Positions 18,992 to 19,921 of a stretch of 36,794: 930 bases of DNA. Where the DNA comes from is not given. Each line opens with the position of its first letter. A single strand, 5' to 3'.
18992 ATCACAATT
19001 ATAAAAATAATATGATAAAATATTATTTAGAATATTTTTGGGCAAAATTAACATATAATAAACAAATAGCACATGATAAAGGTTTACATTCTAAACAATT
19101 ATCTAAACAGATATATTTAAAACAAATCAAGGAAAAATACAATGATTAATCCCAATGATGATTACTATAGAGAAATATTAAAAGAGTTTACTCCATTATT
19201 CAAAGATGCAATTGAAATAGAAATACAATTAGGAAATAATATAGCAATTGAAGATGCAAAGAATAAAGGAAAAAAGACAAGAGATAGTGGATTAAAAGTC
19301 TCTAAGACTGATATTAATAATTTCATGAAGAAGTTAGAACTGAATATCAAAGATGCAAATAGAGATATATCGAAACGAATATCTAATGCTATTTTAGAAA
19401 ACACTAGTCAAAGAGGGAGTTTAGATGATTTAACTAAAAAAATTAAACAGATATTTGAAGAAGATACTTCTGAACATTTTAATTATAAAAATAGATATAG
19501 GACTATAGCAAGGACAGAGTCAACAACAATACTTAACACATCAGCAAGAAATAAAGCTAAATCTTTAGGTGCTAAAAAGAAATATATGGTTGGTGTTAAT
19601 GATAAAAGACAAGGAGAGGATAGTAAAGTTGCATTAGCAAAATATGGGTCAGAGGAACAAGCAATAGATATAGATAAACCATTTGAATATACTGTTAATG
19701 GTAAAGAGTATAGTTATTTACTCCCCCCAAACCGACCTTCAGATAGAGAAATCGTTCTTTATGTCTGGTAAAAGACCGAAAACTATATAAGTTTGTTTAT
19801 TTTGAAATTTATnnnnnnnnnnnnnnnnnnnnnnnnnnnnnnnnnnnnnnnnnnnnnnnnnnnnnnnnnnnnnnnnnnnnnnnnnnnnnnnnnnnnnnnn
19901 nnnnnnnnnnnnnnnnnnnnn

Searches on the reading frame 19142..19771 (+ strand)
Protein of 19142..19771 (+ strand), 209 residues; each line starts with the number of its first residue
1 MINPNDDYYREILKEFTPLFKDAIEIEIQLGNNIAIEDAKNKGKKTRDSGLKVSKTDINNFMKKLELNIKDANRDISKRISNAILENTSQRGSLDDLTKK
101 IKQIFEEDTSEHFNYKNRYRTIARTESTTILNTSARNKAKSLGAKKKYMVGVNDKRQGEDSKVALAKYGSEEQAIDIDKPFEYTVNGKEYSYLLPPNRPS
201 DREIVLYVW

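Call 8: search_protein_families(library=pfam, proteins=[window:19142-19771:+], max_evalue=0.01)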
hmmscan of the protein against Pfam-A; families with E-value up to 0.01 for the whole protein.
window:19142-19771:+ (209 aa): 3 families
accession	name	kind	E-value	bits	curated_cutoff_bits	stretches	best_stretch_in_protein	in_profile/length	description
PF24627.1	PUMA_CC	-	0.0019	18.6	30.1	1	51-104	10-62/74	PUMA coiled-coil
PF24309.1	IMEF_Flp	-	0.0032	17.7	27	1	52-119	6-74/135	IMEF cargo Flp protein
PF04233.19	Phage_Mu_F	-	0.0067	17.6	29.6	0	80-159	3-79/112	Phage Mu protein F like protein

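Call 9: search_protein_families(library=phrogs, proteins=[window:19142-19771:+], max_evalue=0.001)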
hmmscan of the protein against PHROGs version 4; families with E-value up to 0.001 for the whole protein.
window:19142-19771:+ (209 aa): 4 families
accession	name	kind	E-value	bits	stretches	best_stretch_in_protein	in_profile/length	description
phrog_2468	-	head and packaging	1.3e-07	32.4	1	15-186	82-245/303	head morphogenesis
phrog_2662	-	head and packaging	2.3e-07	30.8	1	68-156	579-662/717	portal protein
phrog_6577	-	unknown function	1.3e-06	28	1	52-160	90-193/1066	-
phrog_595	-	head and packaging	0.00014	22.3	1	52-149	163-253/513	head maturation protease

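Call 69: find_encoding_contigs(protein=window:19142-19771:+, flank=10000, max_places=6)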
Protein window:19142-19771:+ (209 aa): 2 contigs read that carry it; 2 places shown.
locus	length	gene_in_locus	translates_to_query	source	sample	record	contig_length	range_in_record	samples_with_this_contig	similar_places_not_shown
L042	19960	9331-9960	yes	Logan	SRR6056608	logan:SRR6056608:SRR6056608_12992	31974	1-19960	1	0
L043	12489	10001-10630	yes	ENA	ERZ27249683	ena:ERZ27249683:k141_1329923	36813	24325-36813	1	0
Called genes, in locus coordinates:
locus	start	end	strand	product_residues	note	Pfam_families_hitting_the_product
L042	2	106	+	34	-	?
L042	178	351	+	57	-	-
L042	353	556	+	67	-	-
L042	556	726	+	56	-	-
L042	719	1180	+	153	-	-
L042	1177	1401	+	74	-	PF00145:DNA_methylase (weak)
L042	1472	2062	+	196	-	PF07463:NUMOD4 (weak), PF13392:HNH_3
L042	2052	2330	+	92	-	PF02195:ParB_N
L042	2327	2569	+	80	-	-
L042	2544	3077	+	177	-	-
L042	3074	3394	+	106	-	-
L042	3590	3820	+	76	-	-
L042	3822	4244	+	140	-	-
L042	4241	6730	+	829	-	PF05204:Hom_end (weak), PF14528:LAGLIDADG_3 (weak)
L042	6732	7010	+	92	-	-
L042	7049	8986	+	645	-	PF04860:Phage_portal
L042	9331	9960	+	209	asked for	-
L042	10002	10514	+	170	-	PF13392:HNH_3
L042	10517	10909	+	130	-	-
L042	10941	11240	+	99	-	-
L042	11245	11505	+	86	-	-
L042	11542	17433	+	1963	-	-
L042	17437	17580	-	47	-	-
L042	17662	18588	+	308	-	PF04586:Peptidase_S78 (weak)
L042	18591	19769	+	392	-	PF17236:SU10_MCP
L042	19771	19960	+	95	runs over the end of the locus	-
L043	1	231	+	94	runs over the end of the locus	-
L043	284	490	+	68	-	-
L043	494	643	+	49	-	-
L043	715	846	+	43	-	-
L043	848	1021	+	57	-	-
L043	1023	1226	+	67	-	-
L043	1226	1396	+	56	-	-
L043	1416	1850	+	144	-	-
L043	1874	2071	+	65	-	PF00145:DNA_methylase (weak)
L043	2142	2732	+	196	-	PF07463:NUMOD4 (weak), PF13392:HNH_3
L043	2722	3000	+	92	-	PF02195:ParB_N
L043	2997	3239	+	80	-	-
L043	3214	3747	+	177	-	-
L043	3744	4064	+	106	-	-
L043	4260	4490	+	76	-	-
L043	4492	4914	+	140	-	-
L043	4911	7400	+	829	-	PF05204:Hom_end (weak), PF14528:LAGLIDADG_3 (weak)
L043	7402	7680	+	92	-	-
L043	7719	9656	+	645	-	PF04860:Phage_portal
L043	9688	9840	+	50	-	-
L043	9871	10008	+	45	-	-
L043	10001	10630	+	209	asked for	-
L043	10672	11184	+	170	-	PF13392:HNH_3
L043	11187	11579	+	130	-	-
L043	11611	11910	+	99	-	-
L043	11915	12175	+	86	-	-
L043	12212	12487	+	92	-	?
